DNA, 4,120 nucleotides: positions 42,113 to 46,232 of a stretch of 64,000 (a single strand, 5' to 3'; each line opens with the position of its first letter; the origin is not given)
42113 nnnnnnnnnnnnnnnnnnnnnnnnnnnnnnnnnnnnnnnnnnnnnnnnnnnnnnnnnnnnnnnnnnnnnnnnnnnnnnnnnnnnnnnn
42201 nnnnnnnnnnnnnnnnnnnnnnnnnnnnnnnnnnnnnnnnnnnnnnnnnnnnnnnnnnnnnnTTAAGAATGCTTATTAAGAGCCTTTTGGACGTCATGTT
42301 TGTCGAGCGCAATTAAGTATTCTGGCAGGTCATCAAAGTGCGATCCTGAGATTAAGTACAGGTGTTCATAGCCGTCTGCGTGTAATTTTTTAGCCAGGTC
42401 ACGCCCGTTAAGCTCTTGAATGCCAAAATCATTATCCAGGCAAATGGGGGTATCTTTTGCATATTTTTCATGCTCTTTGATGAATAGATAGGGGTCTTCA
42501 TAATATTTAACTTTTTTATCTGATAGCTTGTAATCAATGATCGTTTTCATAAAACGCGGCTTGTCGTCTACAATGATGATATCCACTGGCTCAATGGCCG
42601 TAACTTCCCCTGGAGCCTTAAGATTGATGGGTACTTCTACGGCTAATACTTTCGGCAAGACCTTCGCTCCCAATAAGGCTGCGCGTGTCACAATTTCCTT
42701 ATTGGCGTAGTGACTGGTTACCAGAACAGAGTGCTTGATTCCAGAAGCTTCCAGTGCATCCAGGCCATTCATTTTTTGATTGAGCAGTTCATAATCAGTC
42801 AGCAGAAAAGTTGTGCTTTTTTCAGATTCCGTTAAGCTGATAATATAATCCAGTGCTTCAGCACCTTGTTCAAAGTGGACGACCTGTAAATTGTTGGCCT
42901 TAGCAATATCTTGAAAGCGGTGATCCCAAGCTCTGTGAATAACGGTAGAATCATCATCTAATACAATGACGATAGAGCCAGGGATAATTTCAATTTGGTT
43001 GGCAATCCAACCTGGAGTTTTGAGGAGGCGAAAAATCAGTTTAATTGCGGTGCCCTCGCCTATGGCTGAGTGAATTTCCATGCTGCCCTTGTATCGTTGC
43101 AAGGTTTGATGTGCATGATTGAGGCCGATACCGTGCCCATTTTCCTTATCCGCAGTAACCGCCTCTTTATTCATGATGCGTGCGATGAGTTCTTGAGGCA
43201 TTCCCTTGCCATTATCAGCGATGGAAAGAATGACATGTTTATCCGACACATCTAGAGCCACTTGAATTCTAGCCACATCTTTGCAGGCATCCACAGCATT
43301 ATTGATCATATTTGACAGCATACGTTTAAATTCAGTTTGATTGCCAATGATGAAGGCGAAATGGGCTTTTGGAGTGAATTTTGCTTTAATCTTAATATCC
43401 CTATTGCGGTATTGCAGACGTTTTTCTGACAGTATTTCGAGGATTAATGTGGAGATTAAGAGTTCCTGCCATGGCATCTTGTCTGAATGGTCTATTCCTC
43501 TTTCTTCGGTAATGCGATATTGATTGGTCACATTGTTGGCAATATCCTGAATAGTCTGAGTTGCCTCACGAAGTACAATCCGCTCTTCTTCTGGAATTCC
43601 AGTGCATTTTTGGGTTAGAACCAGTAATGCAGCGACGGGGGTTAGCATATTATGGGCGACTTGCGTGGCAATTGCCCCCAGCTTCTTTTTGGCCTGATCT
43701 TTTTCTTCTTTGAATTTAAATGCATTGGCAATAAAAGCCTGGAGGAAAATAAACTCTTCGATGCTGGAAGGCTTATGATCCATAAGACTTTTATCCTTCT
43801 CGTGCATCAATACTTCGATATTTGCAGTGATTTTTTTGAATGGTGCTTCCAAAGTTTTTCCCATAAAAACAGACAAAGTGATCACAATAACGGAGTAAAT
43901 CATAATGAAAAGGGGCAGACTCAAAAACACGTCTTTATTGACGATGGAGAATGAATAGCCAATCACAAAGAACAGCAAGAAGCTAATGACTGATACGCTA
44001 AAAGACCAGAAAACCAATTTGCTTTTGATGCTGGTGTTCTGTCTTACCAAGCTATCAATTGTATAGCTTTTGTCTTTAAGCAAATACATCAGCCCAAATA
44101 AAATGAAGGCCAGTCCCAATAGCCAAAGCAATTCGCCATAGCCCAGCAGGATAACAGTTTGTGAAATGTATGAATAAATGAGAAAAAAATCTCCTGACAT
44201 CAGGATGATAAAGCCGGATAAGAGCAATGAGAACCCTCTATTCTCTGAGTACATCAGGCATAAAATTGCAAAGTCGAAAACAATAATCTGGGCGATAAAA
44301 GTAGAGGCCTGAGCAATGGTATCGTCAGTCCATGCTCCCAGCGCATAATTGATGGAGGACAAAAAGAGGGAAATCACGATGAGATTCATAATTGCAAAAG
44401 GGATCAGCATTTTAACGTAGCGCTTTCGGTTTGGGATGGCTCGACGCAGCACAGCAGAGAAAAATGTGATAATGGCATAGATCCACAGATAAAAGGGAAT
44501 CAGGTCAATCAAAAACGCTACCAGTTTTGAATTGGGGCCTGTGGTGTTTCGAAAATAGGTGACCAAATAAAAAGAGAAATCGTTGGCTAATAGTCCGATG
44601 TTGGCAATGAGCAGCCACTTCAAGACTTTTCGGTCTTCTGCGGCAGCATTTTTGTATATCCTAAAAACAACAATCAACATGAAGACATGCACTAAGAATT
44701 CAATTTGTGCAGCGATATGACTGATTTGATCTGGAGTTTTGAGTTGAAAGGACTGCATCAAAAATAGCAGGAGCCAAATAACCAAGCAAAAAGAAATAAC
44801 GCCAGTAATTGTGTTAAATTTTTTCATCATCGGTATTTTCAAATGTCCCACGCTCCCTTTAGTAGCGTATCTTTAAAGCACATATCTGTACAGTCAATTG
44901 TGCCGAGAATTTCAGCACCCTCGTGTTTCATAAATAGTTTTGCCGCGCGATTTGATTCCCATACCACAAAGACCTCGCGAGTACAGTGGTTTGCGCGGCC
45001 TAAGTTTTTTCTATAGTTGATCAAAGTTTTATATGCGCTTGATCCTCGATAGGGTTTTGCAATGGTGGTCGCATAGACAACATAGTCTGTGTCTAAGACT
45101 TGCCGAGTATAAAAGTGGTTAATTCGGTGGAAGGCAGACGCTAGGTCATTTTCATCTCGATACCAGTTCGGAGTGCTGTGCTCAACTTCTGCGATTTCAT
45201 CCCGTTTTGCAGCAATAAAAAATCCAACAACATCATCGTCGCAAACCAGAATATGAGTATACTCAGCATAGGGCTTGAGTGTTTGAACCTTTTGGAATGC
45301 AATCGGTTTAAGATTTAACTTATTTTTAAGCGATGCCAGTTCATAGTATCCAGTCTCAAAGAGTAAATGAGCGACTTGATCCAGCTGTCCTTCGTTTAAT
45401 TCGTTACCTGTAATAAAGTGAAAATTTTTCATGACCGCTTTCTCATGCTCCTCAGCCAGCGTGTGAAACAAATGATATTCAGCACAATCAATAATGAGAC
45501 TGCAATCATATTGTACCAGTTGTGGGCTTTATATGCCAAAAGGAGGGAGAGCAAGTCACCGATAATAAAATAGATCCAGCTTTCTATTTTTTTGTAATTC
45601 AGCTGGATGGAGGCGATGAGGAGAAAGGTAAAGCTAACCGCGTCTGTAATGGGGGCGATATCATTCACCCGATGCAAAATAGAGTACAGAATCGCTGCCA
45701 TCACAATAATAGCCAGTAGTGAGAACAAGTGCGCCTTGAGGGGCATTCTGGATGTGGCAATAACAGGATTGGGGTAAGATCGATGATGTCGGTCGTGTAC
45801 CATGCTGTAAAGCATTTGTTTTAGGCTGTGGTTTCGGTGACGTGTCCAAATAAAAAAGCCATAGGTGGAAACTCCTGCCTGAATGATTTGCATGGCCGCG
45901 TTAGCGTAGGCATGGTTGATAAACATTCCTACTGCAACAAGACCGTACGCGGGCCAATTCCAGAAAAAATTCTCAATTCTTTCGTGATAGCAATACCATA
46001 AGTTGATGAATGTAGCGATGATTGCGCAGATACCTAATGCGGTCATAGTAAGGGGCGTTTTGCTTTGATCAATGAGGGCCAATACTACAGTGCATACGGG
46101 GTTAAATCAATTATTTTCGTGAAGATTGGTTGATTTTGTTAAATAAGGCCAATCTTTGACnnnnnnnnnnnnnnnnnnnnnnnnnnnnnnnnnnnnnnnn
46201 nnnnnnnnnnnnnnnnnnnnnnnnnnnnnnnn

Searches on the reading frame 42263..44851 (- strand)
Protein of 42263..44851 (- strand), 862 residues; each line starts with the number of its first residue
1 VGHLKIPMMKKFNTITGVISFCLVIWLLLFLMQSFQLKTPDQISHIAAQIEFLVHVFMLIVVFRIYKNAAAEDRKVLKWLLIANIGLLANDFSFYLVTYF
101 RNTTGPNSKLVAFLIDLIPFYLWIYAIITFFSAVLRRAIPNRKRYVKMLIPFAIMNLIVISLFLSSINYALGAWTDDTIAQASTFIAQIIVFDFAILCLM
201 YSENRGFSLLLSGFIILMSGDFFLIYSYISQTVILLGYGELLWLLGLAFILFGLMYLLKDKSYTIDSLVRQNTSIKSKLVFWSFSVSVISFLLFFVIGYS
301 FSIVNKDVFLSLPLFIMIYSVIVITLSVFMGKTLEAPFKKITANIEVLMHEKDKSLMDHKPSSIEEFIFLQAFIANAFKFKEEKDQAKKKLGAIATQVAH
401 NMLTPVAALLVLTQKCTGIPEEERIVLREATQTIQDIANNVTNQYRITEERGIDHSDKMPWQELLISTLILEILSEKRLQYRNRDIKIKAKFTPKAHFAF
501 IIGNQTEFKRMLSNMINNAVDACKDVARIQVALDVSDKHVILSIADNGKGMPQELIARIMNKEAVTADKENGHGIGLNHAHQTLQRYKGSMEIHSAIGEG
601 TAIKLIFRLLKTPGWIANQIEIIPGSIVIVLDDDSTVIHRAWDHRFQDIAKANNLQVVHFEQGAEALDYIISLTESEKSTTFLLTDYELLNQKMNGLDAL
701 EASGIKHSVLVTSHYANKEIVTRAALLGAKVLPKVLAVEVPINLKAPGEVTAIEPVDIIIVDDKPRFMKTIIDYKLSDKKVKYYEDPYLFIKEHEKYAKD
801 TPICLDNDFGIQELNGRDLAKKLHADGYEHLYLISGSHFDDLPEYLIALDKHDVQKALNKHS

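Call 16: search_protein_families(library=pfam, proteins=[window:42263-44851:-], max_evalue=0.001)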
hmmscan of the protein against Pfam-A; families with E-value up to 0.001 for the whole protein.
window:42263-44851:- (862 aa): 3 families
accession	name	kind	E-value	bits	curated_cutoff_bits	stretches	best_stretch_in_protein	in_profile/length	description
PF02518.31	HATPase_c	-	1.4e-17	64.5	26.4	1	504-609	2-109/111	Histidine kinase-, DNA gyrase B-, and HSP90-like ATPase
PF14501.12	HATPase_c_5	-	3.1e-10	40.3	22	1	506-595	4-90/102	GHKL domain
PF00072.30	Response_reg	-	0.00062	20.3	30.2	0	629-729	2-93/111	Response regulator receiver domain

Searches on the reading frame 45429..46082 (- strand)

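Call 16: search_protein_families(library=pfam, proteins=[window:45429-46082:-], max_evalue=0.001)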
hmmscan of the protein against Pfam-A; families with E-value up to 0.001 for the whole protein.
window:45429-46082:- (217 aa): 1 family
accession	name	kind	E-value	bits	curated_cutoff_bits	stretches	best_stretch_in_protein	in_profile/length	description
PF04973.17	NMN_transporter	-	6.9e-22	78.7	27.3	1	16-211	3-175/175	Nicotinamide mononucleotide transporter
